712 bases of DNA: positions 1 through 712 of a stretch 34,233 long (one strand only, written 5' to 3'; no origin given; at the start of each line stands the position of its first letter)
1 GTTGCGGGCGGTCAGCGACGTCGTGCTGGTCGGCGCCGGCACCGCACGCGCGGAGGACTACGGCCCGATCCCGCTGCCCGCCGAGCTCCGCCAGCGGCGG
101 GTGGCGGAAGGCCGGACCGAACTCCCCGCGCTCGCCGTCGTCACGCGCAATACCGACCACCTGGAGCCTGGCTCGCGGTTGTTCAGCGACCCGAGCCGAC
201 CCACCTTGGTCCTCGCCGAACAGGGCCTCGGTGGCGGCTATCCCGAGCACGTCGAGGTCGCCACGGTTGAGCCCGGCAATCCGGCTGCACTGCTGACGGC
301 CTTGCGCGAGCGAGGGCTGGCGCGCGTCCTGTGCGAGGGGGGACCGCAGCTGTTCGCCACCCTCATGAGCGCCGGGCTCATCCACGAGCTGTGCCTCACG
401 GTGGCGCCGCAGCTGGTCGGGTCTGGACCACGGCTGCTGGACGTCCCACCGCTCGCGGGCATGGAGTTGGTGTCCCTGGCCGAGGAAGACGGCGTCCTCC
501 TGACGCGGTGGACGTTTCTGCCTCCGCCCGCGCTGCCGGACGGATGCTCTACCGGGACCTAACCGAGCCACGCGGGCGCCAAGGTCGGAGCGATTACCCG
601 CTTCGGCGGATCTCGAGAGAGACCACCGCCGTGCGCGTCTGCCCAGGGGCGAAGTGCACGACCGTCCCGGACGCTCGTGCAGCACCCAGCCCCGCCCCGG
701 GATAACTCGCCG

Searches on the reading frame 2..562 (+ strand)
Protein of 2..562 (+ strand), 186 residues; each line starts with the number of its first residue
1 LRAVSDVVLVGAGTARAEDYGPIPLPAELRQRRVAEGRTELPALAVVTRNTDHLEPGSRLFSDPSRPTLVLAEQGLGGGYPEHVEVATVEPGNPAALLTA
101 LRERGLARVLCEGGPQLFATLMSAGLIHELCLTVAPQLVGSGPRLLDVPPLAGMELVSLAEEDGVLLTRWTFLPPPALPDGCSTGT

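Call 18: search_protein_families(library=pfam, proteins=[window:2-562:+], max_evalue=0.01)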
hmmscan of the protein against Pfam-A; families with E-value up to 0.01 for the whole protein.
window:2-562:+ (186 aa): 1 family
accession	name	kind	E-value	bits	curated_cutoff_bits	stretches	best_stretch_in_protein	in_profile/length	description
PF01872.23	RibD_C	-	1.9e-20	74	24.1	1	1-157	37-186/197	RibD C-terminal domain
